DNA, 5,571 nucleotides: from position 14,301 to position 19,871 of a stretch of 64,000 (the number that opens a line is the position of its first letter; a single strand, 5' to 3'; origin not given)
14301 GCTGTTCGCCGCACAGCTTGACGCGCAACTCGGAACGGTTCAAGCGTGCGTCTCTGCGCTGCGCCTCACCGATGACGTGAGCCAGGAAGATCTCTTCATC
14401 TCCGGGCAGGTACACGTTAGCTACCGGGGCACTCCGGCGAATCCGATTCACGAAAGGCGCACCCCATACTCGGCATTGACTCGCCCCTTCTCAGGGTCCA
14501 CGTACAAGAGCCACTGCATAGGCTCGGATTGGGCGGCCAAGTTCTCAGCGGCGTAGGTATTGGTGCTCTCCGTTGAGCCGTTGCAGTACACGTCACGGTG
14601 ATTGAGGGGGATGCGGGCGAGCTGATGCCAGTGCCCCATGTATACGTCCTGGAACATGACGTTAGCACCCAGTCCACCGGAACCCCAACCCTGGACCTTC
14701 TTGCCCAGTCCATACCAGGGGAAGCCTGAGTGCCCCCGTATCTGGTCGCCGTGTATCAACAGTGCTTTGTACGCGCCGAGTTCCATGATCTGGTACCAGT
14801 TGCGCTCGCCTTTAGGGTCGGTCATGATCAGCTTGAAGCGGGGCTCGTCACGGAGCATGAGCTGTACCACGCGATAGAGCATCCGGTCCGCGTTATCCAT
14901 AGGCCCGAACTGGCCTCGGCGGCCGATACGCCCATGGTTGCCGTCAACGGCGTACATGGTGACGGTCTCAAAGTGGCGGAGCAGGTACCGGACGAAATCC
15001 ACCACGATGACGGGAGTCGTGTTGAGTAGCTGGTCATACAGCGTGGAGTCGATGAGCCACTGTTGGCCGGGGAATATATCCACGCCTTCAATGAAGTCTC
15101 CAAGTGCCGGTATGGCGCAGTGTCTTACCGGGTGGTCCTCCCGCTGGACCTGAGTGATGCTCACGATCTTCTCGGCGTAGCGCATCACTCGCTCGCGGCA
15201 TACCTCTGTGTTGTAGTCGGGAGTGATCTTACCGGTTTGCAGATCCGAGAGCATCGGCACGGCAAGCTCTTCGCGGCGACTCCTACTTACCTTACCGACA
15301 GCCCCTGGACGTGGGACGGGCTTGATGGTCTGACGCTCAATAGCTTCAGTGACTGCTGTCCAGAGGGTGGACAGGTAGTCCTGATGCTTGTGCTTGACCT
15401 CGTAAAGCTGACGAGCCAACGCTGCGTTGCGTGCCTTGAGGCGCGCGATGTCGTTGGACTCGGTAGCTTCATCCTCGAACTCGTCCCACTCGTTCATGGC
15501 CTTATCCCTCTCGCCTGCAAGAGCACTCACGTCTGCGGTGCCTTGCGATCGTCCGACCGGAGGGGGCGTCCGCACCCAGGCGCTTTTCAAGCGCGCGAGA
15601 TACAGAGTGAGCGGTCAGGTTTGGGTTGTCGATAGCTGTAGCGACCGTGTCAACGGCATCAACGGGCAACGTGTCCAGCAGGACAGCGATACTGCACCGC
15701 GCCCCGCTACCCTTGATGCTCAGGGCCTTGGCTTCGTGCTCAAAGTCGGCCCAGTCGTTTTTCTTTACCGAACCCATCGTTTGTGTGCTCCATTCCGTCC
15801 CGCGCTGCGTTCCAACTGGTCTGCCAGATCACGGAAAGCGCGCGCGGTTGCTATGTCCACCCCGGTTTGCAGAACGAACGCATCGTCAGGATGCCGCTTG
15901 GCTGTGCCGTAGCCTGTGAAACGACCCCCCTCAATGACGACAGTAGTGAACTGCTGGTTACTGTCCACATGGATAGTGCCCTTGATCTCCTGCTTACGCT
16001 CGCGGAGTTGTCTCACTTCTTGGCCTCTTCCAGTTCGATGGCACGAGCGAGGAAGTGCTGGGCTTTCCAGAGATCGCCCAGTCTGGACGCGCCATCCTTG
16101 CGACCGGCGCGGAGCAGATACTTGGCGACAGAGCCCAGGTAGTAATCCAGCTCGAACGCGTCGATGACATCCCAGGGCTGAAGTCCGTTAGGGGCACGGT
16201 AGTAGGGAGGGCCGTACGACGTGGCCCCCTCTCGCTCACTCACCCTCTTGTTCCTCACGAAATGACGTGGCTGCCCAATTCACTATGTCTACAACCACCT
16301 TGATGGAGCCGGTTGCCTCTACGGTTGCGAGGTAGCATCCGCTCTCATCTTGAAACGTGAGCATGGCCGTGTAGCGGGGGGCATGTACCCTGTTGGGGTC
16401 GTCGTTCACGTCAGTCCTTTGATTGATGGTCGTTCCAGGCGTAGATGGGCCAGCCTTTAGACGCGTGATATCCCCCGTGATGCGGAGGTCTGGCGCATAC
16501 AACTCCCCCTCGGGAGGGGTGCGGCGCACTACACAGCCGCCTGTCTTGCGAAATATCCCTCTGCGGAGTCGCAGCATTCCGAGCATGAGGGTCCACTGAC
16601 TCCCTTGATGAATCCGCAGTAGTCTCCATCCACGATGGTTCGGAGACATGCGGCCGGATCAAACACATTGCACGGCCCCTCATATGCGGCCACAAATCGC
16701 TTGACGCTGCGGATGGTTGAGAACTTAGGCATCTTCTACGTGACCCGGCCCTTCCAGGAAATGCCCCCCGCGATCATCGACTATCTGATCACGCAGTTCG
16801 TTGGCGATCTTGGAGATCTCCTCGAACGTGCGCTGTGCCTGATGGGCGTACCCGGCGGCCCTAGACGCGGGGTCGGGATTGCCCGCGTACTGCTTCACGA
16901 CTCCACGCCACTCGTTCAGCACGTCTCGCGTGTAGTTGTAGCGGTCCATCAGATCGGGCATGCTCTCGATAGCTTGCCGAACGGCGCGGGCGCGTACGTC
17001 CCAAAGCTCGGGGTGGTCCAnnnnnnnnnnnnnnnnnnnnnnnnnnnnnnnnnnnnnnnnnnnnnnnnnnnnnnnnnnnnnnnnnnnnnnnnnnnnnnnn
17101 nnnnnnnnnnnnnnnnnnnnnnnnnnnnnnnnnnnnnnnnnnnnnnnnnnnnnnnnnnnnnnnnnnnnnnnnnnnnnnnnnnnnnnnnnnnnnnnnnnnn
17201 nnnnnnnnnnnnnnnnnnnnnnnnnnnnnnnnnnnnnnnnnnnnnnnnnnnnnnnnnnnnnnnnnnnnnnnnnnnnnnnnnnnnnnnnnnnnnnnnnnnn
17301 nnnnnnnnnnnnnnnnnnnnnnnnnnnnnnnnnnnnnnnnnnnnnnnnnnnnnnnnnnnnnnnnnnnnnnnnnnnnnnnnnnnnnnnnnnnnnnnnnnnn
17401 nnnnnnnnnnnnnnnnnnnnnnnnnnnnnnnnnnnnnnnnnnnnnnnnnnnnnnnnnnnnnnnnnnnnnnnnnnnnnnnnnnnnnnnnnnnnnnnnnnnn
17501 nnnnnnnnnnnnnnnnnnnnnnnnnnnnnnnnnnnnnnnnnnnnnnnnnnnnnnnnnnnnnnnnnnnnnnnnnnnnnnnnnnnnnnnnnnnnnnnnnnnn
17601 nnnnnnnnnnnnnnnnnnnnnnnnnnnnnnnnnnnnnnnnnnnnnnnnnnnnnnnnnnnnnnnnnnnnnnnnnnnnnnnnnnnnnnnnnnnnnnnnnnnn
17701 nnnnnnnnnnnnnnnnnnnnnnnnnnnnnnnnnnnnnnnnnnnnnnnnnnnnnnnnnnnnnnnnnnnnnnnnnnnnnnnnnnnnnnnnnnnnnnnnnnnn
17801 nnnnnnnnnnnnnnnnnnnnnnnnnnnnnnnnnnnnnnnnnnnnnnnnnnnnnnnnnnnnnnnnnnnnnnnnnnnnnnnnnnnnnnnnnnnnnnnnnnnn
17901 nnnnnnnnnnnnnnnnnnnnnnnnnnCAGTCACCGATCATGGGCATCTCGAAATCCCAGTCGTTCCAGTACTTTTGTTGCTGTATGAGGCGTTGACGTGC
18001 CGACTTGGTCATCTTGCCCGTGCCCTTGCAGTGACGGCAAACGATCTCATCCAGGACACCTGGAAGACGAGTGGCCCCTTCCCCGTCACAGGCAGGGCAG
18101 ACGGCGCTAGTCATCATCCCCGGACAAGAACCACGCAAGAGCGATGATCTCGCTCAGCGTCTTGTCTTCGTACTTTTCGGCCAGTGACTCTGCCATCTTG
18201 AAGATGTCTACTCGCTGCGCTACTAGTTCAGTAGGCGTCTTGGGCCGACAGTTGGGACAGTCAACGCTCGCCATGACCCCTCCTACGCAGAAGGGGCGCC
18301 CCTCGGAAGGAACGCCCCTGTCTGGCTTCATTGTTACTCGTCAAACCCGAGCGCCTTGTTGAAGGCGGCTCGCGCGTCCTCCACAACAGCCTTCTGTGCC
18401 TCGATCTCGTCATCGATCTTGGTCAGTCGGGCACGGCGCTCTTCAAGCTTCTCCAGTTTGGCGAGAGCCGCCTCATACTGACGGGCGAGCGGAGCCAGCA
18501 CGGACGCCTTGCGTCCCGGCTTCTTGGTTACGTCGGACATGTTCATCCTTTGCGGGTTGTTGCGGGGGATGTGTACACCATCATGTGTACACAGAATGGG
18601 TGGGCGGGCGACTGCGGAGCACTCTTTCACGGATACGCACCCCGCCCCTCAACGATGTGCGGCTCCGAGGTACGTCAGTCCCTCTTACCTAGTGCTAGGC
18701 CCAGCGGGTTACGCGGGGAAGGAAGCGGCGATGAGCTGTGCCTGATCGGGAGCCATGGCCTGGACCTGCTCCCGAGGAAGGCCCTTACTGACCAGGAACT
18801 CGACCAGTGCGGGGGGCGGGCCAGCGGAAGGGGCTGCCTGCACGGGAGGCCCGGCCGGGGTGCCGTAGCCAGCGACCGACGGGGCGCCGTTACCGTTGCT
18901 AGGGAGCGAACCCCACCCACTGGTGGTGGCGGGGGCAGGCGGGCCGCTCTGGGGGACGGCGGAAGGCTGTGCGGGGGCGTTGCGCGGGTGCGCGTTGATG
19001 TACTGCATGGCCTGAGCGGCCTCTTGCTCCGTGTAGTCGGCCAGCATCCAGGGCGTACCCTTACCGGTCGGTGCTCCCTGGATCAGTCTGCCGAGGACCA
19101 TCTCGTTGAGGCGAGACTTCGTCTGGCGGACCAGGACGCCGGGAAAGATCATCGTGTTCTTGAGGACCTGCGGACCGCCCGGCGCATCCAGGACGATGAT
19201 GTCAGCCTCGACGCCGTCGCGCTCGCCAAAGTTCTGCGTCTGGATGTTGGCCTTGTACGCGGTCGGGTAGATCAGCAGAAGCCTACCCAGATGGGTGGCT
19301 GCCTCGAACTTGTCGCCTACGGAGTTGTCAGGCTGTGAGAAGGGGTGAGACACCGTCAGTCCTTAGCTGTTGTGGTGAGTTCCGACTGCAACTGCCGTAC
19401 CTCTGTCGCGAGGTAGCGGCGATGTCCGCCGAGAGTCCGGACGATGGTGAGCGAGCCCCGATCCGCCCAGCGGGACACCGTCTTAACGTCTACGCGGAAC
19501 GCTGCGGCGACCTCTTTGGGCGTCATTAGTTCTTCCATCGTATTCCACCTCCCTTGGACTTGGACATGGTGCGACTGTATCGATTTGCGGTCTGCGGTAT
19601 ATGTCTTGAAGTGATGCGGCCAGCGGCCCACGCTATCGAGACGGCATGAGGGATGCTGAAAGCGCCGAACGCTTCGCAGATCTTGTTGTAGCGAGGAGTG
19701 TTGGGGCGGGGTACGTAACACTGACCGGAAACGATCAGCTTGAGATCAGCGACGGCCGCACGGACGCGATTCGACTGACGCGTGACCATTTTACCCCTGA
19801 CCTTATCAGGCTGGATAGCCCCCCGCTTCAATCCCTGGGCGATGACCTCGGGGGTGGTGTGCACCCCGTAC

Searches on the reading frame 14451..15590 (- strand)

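Call 90: search_protein_families(library=phrogs, proteins=[window:14451-15590:-], max_evalue=0.00001)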
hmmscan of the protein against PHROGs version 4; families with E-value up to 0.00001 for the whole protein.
window:14451-15590:- (380 aa): 1 family
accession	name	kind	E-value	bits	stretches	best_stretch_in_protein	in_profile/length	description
phrog_284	-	DNA, RNA and nucleotide metabolism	2.6e-47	162.6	1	28-369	48-385/398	exonuclease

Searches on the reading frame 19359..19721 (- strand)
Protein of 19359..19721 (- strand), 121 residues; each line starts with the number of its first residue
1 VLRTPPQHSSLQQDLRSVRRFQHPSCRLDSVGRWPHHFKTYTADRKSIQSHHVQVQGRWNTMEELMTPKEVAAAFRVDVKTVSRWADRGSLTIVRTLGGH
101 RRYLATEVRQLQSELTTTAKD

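Call 93: search_protein_families(library=pfam, proteins=[window:19359-19721:-], max_evalue=0.01)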
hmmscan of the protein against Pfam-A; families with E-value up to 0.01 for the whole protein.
window:19359-19721:- (121 aa): 4 families
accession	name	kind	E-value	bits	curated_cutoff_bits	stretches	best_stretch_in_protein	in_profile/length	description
PF12728.13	HTH_17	-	5.1e-09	36.7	27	1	65-112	1-47/51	Helix-turn-helix domain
PF00376.29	MerR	-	4.2e-07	30.1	28.2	1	67-103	1-38/38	MerR family regulatory protein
PF13411.12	MerR_1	-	2.6e-06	27.9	21.6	1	66-112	1-47/69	MerR HTH family regulatory protein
PF13384.12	HTH_23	-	0.00088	19.5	24.6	1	65-88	17-40/50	Homeodomain-like domain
